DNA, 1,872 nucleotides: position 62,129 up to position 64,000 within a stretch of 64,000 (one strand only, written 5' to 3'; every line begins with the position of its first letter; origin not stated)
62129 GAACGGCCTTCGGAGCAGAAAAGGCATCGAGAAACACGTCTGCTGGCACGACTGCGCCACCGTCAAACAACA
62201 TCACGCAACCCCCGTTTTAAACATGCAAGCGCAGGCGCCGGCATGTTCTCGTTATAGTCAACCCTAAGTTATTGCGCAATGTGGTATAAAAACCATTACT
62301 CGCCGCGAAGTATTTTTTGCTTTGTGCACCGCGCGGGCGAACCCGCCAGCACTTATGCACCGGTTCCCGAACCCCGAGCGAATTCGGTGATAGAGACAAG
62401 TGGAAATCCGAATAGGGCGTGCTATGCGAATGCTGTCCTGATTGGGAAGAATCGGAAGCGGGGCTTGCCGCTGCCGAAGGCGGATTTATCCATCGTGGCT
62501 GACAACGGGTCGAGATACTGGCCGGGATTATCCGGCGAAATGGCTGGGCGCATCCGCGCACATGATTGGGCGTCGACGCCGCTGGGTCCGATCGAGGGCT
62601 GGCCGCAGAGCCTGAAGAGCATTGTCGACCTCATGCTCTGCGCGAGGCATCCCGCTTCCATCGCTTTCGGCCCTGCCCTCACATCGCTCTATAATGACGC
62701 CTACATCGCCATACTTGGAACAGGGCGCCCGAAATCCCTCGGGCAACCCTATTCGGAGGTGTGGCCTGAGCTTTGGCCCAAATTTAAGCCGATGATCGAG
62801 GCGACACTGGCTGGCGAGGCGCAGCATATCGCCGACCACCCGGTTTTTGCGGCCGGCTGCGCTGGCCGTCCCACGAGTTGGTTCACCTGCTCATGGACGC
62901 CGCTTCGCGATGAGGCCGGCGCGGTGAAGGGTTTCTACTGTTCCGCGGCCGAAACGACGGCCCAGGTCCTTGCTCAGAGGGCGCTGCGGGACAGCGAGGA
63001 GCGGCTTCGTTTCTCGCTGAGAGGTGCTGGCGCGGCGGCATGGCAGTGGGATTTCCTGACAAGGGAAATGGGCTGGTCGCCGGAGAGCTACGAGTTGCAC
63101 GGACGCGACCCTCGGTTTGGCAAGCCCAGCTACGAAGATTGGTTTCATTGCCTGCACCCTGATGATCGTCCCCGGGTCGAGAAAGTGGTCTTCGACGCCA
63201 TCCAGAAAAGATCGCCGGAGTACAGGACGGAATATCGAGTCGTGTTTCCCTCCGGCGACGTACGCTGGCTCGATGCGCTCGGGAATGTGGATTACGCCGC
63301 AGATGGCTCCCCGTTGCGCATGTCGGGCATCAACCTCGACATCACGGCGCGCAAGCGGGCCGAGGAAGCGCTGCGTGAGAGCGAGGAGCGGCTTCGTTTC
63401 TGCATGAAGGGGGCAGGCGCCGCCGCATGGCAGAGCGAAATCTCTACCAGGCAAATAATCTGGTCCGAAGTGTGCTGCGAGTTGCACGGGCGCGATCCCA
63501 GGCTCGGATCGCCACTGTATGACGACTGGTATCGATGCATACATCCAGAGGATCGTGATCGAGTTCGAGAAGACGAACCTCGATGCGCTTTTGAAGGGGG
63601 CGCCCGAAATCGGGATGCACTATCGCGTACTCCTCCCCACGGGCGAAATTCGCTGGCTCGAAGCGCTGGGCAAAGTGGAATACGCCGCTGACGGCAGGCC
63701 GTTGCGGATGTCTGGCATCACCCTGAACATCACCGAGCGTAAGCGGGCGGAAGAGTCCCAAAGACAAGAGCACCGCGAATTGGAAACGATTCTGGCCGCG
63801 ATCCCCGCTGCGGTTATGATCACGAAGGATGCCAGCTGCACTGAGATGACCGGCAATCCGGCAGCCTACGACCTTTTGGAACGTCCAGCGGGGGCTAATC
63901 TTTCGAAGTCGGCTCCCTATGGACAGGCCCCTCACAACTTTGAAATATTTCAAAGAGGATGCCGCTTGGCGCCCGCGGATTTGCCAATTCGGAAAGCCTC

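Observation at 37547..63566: Every +1 frameshift in a chromosomal gene sits in a GANTC site: a CcrM methylome imprint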

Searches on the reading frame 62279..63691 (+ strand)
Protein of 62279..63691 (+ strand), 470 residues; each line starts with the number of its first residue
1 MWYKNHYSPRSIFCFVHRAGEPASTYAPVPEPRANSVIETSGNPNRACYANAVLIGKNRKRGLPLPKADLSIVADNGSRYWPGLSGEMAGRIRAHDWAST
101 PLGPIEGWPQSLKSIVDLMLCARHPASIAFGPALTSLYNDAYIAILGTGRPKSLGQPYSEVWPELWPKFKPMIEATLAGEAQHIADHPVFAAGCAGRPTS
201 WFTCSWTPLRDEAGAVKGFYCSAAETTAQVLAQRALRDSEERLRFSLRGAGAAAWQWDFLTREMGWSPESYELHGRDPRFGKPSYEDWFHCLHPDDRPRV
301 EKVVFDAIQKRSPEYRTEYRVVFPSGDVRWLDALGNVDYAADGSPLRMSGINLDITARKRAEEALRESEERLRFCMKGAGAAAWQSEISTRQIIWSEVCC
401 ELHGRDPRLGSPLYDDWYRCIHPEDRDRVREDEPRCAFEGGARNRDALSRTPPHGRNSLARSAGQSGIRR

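Call 38: search_protein_families(library=pfam, proteins=[window:62279-63691:+], max_evalue=0.01)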
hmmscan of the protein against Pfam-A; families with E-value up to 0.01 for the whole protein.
window:62279-63691:+ (470 aa): 3 families
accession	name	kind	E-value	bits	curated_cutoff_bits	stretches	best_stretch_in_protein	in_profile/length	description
PF08447.18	PAS_3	-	1.2e-26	93.2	25.6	2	265-352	3-89/89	PAS fold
PF08448.16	PAS_4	-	1.8e-08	35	23.1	1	138-229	20-108/110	PAS fold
PF00989.32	PAS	-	0.0039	17.6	22.6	0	136-221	24-108/113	PAS fold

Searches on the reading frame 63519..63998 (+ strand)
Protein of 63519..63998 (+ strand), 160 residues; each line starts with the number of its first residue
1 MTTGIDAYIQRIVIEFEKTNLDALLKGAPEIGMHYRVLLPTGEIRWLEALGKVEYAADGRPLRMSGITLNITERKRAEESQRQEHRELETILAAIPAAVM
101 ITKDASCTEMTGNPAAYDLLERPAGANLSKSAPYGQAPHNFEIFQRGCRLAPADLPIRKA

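Call 38: search_protein_families(library=pfam, proteins=[window:63519-63998:+], max_evalue=0.01)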
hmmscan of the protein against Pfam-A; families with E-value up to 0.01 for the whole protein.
window:63519-63998:+ (160 aa): 1 family
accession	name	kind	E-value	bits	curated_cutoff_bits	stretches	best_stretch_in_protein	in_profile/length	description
PF08447.18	PAS_3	-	1.6e-06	28.7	25.6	1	19-67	40-88/89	PAS fold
